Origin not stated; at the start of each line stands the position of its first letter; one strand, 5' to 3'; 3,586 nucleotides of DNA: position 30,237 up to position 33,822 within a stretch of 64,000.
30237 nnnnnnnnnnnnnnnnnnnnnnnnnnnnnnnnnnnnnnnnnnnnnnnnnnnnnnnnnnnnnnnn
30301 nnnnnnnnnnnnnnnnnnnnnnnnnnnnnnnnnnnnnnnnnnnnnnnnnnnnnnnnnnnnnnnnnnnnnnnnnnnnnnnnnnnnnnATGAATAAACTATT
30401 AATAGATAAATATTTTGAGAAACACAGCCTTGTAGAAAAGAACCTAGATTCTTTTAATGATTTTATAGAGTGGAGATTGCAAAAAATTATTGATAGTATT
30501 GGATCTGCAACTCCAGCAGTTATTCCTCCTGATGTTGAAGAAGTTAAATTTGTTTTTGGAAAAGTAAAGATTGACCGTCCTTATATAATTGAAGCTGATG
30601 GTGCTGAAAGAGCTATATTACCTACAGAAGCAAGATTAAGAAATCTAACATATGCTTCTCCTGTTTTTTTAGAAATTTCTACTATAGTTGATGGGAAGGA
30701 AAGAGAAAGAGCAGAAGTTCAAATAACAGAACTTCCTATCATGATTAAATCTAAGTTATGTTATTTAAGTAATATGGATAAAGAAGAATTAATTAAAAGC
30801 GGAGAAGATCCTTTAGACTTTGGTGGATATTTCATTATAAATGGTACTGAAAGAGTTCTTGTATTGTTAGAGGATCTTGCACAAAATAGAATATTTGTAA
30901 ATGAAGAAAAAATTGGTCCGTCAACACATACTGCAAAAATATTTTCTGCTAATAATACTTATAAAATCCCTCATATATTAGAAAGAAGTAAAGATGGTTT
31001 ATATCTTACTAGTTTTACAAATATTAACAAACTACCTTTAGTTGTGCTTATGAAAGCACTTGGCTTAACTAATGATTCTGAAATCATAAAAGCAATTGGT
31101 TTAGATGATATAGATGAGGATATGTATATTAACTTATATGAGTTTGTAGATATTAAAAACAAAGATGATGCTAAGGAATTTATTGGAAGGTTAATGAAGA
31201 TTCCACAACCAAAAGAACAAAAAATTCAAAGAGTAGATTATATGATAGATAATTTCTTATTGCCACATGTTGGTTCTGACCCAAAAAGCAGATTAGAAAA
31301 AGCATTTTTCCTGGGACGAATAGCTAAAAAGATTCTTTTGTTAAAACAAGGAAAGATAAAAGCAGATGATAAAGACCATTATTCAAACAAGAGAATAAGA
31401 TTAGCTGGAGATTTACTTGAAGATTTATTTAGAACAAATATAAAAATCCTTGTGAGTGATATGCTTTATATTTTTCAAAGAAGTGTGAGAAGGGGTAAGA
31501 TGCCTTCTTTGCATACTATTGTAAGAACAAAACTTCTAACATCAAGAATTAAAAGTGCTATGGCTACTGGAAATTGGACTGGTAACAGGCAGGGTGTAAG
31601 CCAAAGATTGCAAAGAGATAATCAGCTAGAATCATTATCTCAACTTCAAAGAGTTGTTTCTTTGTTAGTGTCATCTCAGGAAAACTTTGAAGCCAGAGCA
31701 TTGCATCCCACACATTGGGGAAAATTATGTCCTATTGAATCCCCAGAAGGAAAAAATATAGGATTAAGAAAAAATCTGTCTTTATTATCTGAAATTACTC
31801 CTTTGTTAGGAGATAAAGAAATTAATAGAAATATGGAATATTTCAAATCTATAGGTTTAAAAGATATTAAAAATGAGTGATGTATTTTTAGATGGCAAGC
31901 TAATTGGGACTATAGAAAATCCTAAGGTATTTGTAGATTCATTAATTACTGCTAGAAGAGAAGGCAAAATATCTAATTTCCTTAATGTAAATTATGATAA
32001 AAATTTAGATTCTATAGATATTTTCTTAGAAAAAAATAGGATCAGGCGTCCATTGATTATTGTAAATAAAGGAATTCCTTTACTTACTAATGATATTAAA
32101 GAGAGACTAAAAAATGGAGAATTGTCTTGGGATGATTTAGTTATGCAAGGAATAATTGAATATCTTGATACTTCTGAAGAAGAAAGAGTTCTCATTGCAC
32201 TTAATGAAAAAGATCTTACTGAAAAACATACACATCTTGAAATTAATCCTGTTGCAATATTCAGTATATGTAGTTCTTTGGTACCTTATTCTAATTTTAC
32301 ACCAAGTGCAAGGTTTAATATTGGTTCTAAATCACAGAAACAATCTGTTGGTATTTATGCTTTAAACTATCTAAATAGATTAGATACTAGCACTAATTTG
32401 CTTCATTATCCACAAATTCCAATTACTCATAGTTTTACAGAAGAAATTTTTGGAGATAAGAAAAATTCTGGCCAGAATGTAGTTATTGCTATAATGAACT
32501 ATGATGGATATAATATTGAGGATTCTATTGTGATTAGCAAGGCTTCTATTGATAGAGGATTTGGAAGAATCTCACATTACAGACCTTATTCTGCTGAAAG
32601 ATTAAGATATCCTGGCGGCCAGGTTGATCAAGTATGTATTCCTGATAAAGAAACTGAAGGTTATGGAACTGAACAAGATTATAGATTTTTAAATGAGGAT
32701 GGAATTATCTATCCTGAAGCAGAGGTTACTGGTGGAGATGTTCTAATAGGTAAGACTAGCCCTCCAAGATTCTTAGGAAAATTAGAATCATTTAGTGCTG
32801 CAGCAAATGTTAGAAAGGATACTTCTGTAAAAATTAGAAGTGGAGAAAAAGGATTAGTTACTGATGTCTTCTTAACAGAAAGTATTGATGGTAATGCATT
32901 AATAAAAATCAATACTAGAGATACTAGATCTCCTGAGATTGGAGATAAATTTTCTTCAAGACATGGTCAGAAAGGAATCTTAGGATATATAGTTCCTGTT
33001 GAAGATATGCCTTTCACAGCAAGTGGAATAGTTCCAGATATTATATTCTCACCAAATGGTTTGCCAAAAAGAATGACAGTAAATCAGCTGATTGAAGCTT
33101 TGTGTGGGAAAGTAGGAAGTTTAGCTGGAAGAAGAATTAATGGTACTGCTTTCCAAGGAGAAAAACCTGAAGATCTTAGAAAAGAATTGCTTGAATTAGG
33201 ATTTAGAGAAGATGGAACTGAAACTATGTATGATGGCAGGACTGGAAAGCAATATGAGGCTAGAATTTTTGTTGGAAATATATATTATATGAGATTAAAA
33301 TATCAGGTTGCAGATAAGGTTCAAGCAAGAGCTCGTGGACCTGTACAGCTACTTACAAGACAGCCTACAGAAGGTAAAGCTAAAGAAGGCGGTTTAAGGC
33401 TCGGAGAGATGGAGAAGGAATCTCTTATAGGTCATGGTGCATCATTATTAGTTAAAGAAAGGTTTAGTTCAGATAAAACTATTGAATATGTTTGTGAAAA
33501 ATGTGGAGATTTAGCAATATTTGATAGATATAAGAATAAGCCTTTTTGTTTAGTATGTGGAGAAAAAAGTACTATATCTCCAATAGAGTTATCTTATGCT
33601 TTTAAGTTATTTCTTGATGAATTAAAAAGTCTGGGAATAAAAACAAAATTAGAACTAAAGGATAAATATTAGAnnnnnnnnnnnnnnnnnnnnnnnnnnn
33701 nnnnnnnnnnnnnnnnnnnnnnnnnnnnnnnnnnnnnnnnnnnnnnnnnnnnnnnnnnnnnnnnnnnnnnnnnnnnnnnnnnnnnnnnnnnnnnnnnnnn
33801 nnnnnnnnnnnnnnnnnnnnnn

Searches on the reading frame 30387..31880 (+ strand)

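Call 16: search_protein_families(library=pfam, proteins=[window:30387-31880:+])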
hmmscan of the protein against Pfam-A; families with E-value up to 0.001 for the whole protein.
window:30387-31880:+ (497 aa): 3 families
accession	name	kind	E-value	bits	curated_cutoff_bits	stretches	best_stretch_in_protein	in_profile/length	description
PF04563.20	RNA_pol_Rpb2_1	-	6.2e-51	173.3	28.2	1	15-385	2-202/203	RNA polymerase beta subunit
PF04561.19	RNA_pol_Rpb2_2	-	8.5e-26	91.2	21.7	1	167-338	3-190/190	RNA polymerase Rpb2, domain 2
PF04565.21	RNA_pol_Rpb2_3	-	9.1e-20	71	21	1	408-470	3-68/68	RNA polymerase Rpb2, domain 3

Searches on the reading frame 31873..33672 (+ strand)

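Call 16: search_protein_families(library=pfam, proteins=[window:31873-33672:+])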
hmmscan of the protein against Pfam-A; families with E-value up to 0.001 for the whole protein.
window:31873-33672:+ (599 aa): 4 families
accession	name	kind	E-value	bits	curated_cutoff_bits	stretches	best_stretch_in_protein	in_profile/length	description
PF00562.33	RNA_pol_Rpb2_6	-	5.5e-123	411.2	23.4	1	133-504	1-373/373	RNA polymerase Rpb2, domain 6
PF04560.25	RNA_pol_Rpb2_7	-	3.3e-21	75.9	32.1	1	506-595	1-86/87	RNA polymerase Rpb2, domain 7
PF04566.18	RNA_pol_Rpb2_4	-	1.6e-15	57.3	28.7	1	4-65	1-62/62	RNA polymerase Rpb2, domain 4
PF04567.22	RNA_pol_Rpb2_5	-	7.6e-09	36.7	21.1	1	86-119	1-34/66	RNA polymerase Rpb2, domain 5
